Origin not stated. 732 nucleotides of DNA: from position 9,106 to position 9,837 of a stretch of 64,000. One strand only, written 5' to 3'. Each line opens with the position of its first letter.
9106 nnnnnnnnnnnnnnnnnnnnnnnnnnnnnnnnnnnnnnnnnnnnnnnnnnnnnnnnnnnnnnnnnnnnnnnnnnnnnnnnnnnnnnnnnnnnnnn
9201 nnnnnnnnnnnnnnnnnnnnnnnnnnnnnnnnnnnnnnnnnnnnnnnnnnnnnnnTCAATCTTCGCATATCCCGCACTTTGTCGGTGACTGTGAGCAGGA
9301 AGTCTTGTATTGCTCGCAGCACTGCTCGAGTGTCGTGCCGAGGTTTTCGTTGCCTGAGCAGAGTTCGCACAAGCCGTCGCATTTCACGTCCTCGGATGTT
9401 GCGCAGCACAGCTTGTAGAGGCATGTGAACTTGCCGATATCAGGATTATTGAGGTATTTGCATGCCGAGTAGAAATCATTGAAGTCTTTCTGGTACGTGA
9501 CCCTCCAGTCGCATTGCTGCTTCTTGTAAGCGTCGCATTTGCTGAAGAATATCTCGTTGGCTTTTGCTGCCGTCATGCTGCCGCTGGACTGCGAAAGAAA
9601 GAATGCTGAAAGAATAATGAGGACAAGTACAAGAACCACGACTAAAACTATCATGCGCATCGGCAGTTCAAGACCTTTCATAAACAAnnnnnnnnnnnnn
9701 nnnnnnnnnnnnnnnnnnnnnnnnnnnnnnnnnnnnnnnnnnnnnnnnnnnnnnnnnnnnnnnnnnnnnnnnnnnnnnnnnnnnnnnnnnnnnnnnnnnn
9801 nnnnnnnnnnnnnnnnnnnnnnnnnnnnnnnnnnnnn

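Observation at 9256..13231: Duplicated two-gene module: a large Cys-rich anchored surface protein plus a small Cys-rich membrane partner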

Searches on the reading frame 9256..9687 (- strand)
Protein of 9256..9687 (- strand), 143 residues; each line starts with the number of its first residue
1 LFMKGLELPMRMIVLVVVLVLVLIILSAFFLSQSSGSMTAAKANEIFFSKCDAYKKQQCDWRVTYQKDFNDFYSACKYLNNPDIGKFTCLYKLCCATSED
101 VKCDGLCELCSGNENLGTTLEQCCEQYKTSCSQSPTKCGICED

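Call 5: search_protein_families(library=pfam, proteins=[window:9256-9687:-], max_evalue=1)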
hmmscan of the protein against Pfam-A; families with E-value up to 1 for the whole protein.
window:9256-9687:- (143 aa): 5 families
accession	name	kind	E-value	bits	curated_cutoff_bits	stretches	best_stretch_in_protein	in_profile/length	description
PF10717.14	ODV-E18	-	0.0053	17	28.1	1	3-44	19-62/87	Occlusion-derived virus envelope protein ODV-E18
PF25630.1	Phycodna_minor_capsid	-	0.02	15.7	27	1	11-109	3-94/96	Phycodnaviridae minor capsid protein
PF05568.16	ASFV_J13L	-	0.096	12.9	23.6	1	13-64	35-83/189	African swine fever virus J13L protein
PF25184.1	YxzE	-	0.14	13.6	40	1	10-39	1-30/65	YxzE-like putative bacteriocin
PF04932.20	Wzy_C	-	0.15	12.3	31.7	1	9-68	35-90/149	O-Antigen ligase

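Call 11: find_homologous_proteins(query=A1, max_evalue=0.01)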
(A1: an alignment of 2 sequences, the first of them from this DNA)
Query A1 (2 sequences) (141 aa, profile of the alignment): 13 proteins with E <= 0.01 among 169 candidates.
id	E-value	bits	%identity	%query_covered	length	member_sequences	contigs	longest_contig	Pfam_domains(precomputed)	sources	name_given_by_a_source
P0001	7.9e-75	268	97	100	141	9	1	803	-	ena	-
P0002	2.9e-62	227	83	100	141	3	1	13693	-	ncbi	-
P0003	2.6e-54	201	65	99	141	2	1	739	-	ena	-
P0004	3.8e-52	194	31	71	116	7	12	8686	-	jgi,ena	-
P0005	1.5e-51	192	63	99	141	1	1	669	-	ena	-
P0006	3.0e-50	188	65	96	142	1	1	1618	-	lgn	-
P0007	8.9e-50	186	68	99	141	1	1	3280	-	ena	-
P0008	1.5e-48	182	31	71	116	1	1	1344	-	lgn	-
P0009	4.9e-48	181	31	71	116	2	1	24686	-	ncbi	-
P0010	1.6e-39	153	34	68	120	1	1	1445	-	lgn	-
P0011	1.3e-28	118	26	56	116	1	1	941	-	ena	-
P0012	4.5e-15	74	39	62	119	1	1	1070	-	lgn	-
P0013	2.8e-5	42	42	40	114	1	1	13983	-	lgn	-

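Call 13: find_encoding_contigs(protein=P0002, flank=10000, max_places=3)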
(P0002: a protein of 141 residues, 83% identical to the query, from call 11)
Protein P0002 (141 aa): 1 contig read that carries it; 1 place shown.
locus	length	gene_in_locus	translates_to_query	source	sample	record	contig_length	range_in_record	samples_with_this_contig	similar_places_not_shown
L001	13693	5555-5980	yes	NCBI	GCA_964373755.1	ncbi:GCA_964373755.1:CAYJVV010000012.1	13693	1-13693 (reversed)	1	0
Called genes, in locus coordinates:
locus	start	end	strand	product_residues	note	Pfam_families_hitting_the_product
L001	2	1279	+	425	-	?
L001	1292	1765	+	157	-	-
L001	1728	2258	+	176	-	-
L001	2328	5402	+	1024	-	PF10633:NPCBM_assoc (faint), PF11614:FixG_C (faint)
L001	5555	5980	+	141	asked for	-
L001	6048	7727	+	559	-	PF16586:DUF5060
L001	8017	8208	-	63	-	-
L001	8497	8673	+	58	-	-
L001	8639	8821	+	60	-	-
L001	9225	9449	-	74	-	PF14438:SM-ATX (weak), PF01423:LSM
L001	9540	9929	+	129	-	PF01201:Ribosomal_S8e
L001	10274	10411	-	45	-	-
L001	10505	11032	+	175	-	PF01022:HTH_5, PF12840:HTH_20, PF21476:PF0610-like_N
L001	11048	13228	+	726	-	PF09826:Beta_propel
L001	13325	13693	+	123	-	?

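Call 14: find_encoding_contigs(protein=P0009, flank=10000, max_places=3)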
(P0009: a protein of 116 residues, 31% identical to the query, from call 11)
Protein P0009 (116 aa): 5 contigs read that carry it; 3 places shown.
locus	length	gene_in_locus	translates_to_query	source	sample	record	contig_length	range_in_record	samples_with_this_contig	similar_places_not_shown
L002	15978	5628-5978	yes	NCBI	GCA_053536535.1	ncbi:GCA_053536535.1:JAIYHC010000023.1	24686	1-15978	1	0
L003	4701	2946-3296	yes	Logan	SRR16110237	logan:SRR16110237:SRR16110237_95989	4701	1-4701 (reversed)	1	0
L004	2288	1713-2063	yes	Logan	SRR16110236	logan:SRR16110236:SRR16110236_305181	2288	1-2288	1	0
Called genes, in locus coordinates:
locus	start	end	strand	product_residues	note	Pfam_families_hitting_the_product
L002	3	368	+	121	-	?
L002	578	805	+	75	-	-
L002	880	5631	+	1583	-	-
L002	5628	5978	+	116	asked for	-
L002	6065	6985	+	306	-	PF23023:Anti-Pycsar_Apyc1, PF00753:Lactamase_B (weak), PF13691:Lactamase_B_4, PF12706:Lactamase_B_2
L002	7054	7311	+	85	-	PF04014:MazE_antitoxin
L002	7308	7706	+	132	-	PF01850:PIN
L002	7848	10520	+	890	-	PF00690:Cation_ATPase_N, PF00122:E1-E2_ATPase, PF00702:Hydrolase, PF13246:Cation_ATPase, PF08282:Hydrolase_3 (faint), PF00689:Cation_ATPase_C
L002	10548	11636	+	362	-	PF00579:tRNA-synt_1b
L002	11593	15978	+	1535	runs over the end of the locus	-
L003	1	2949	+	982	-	?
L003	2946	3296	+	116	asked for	-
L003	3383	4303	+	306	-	PF23023:Anti-Pycsar_Apyc1, PF00753:Lactamase_B (weak), PF13691:Lactamase_B_4, PF12706:Lactamase_B_2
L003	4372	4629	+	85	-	PF04014:MazE_antitoxin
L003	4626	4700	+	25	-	?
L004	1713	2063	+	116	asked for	-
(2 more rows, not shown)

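Call 15: find_encoding_contigs(protein=P0013, flank=10000, max_places=3)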
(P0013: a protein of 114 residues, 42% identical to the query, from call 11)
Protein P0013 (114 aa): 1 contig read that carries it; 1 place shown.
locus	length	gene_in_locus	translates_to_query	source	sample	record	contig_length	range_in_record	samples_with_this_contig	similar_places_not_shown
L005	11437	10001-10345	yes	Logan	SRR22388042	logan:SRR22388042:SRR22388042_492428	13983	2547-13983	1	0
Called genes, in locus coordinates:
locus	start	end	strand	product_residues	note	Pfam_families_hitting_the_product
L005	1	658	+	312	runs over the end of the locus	-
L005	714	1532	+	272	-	-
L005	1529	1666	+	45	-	-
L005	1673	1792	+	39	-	-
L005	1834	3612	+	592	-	-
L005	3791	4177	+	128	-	-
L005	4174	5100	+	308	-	-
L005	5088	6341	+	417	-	-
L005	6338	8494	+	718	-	PF01464:SLT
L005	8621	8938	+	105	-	-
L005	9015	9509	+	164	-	-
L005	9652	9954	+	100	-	-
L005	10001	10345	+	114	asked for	-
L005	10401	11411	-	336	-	PF00752:XPG_N, PF00867:XPG_I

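Call 17: search_protein_families(library=ncbifam, proteins=[window:9256-9681:-, P0013, L005:9616-9954:+, L005:8621-8938:+], max_evalue=1)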
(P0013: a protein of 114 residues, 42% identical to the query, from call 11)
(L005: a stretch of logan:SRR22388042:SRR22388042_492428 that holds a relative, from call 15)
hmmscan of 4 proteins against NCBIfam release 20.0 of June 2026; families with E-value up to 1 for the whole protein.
window:9256-9681:- (141 aa): 3 families
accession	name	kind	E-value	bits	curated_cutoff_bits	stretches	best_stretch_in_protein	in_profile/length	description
NF007524.0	PRK10133.1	equivalog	0.05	12.5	427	1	10-74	213-277/438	L-fucose:H+ symporter permease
NF042931.1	SAG1386_EF1546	equivalog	0.094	12.8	80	1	11-45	33-66/158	SAG1386/EF1546 family surface-associated protein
NF004285.1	PRK05696.1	equivalog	0.13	12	179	1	10-43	20-55/171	flagellar basal body-associated protein FliL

P0013 (114 aa): 0 families

L005:9616-9954:+ (112 aa): 4 families
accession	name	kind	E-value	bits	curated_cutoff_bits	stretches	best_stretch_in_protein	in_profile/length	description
NF052429.1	LpqS_Mycobact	equivalog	0.012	15.9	35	1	16-109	4-97/126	putative copper homeostasis (lipo)protein LpqS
NF047827.1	T3SSXpsH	equivalog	0.078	12.8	160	1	6-42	2-37/145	type II secretion system protein XpsH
TIGR03054.2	photo_alph_chp1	equivalog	0.17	12.1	55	1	12-58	2-45/138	photosynthetic complex assembly protein PuhC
NF050032.1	Rv1733c_fam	subfamily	0.29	11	80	1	16-47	18-49/180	Rv1733c family protein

L005:8621-8938:+ (105 aa): 0 families

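Call 38: search_protein_representatives(alignment_id=A4)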
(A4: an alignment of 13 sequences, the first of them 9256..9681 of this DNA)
Query: 13 sequences, 124 profile positions. Proteins with E-value up to 0.001 (for the whole library): 575; up to 1e-10: 116; up to 1e-30: 2. The best 150 are listed.
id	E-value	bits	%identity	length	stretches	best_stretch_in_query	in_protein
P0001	3.4e-51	188.8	-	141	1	1-123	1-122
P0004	1.3e-42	161.1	-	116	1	1-114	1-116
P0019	3.4e-27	111.3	-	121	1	1-110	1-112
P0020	4.9e-27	110.7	-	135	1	4-117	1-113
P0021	1.8e-26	108.9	-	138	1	1-123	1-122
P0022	1.9e-25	105.6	-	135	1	4-123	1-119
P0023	2.6e-24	101.9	-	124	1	1-106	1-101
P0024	3.9e-24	101.4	-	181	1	1-123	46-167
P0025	4.9e-24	101.1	-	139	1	1-123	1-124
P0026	6.8e-23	97.4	-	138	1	1-116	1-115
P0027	9.0e-23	97.0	-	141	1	4-123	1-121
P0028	9.5e-23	96.9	-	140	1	1-123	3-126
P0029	3.2e-22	95.2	-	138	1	4-110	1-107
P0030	9.4e-22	93.7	-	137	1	1-123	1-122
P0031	1.0e-21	93.5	-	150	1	5-123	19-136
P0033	5.5e-21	91.2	-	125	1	2-114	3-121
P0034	1.5e-20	89.8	-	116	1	1-113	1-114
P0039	1.4e-19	86.7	-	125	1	1-108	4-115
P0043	5.0e-17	78.4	-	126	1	3-113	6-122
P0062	1.0e-13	67.7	-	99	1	1-92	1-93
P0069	5.0e-13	65.5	-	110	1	1-93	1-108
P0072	8.5e-13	64.7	-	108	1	1-93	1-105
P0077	1.6e-12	63.8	-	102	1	1-93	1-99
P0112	2.9e-11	59.8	-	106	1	1-94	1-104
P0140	1.7e-10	57.3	-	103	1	2-93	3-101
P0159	5.5e-10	55.7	-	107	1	1-56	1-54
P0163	6.1e-10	55.5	-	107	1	1-94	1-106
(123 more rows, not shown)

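Call 41: search_protein_families(library=pfam, alignment_id=A7, max_evalue=1)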
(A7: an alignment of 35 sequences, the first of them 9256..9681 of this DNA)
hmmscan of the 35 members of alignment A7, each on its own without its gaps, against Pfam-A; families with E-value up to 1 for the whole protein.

A. member 1, window:9256-9681:- (141 aa): 4 families
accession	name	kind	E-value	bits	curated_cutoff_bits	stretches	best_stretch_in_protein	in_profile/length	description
PF10717.14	ODV-E18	-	0.0078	16.5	28.1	1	2-42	20-62/87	Occlusion-derived virus envelope protein ODV-E18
PF25630.1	Phycodna_minor_capsid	-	0.02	15.6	27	1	9-107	3-94/96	Phycodnaviridae minor capsid protein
PF05568.16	ASFV_J13L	-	0.096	12.9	23.6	1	11-62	35-83/189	African swine fever virus J13L protein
PF25184.1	YxzE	-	0.13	13.7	40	1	8-37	1-30/65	YxzE-like putative bacteriocin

B. families by the number of members that match (of 35 scanned): 50 families (the first 25 are shown)
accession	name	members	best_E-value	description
PF10717.14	ODV-E18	4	0.0072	Occlusion-derived virus envelope protein ODV-E18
PF12911.12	OppC_N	4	0.06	N-terminal TM domain of oligopeptide transport permease C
PF00321.22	Thionin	3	0.0096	Plant thionin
PF11906.13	DUF3426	3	0.012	Protein of unknown function (DUF3426)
PF06103.16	DUF948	3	0.049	Bacterial protein of unknown function (DUF948)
PF05702.16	Herpes_UL49_5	2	0.0045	Herpesvirus UL49.5 envelope/tegument protein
PF06143.16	Baculo_11_kDa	2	0.018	Baculovirus 11 kDa family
PF25630.1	Phycodna_minor_capsid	2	0.02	Phycodnaviridae minor capsid protein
PF15701.10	DUF4668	2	0.024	Domain of unknown function (DUF4668)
PF16118.10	DUF4834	2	0.048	Domain of unknown function (DUF4834)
PF07760.16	DUF1616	2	0.054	Protein of unknown function (DUF1616)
PF10502.14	Peptidase_S26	2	0.054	Signal peptidase, peptidase S26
PF05767.17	Pox_A14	2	0.076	Poxvirus virion envelope protein A14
PF25184.1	YxzE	2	0.13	YxzE-like putative bacteriocin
PF15168.11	TRIQK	2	0.24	Triple QxxK/R motif-containing protein family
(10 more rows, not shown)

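Call 45: find_encoding_contigs(protein=P0072, flank=8000, max_places=3)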
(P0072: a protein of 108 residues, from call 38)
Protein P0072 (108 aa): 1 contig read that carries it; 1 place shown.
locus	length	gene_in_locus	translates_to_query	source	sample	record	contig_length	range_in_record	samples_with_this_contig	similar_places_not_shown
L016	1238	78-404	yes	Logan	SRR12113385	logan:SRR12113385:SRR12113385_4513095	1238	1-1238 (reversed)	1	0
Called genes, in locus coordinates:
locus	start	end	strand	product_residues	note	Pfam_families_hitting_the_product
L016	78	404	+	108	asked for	-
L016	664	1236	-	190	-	?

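Call 48: find_related_loci(query=A8, collection=metagenome_contigs, flank=8000)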
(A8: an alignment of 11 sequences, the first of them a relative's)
Query A8 (107 aa) in metagenome_contigs; peptide patterns used: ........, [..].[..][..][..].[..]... (x = any residue, [..] = any of these).
449 stretches matched a pattern; 61 encode a relative of the query (tblastn E <= 1e-3); 61 distinct loci.
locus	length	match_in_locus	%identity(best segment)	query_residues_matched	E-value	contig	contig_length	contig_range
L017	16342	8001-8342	46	1-107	3e-24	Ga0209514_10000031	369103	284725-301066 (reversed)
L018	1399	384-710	54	1-107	1e-21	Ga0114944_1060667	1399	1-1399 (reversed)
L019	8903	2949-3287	41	1-107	2e-20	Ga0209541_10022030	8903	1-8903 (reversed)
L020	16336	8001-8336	52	1-105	1e-19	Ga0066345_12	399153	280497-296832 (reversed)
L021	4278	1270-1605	51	1-105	5e-19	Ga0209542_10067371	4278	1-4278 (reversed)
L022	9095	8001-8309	38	4-105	3e-16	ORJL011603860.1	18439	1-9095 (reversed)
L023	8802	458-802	49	1-107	5e-16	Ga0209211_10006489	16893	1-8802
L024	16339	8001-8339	49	1-105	1e-15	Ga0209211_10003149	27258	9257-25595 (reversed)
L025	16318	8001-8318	42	2-105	2e-15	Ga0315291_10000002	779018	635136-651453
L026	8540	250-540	41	2-105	3e-15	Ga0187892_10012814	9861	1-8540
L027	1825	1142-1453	39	2-105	2e-15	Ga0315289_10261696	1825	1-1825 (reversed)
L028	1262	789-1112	44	1-105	2e-15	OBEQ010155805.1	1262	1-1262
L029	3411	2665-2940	44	2-107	5e-15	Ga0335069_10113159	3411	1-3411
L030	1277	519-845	41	2-105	5e-15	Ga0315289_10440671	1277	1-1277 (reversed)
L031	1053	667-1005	41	1-105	1e-14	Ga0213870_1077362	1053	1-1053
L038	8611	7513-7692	46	1-61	3e-13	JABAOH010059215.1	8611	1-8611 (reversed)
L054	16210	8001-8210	38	1-71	4e-10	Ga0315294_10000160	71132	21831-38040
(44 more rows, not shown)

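Call 52: predict_structure(alignment_id=A7)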
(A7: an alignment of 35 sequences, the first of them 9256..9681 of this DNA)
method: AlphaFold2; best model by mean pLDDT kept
length: 141 residues; sequences in the alignment: 35
mean_pLDDT: 87.8   pTM: 0.67
mean pLDDT of the five models: 87.8, 87.2, 86.5, 85.9, 85.3
residues with pLDDT >= 90: 72; 70-90: 58; 50-70: 11; < 50: 0
segments of 3 or more residues with pLDDT < 50: none
pLDDT, mean of each block of 10 residues (from residue 1): 81 97 88 80 97 91 93 95 90 88 84 77 90 82 62
secondary structure, 60 per line:
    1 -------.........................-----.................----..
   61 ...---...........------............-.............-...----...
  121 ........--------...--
elements in order: H8-32 H38-54 H59-63 H67-77 H84-95 H97-109 H118-128

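Call 64: search_protein_families(library=pfam, proteins=[L020:392-1303:+, L020:1719-3602:+, L020:3700-4101:+, L020:4110-5078:+, L020:5079-5930:+, L020:5927-7315:+, L020:7319-7690:-, L054:3998-7051:+, L054:218-3058:+, L038:511-3873:+], max_evalue=0.1)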
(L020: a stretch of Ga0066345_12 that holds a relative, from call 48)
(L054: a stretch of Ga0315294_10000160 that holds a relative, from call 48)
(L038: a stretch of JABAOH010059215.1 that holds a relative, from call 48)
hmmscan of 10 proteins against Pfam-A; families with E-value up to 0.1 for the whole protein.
L020:392-1303:+ (303 aa): 0 families

L020:1719-3602:+ (627 aa): 0 families

L020:3700-4101:+ (133 aa): 0 families

L020:4110-5078:+ (322 aa): 0 families

L020:5079-5930:+ (283 aa): 0 families

L020:5927-7315:+ (462 aa): 0 families

L020:7319-7690:- (123 aa): 0 families

L054:3998-7051:+ (1017 aa): 1 family
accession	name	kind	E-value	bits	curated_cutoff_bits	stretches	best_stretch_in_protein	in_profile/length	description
PF00404.24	Dockerin_1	-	0.063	13.9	22.9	0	230-281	2-54/57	Dockerin type I domain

L054:218-3058:+ (946 aa): 3 families
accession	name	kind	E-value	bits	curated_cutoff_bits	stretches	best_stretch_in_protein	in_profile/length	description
PF13385.13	Laminin_G_3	-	7.1e-22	78.6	27.6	1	292-444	1-145/151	Concanavalin A-like lectin/glucanases superfamily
PF18549.6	NitrOD1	-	0.014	15.8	25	1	26-64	22-60/70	Nitrosopumilus output domain 1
PF13620.12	CarboxypepD_reg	-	0.025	15.4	32.3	0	699-736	42-80/82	Carboxypeptidase regulatory-like domain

L038:511-3873:+ (1120 aa): 0 families
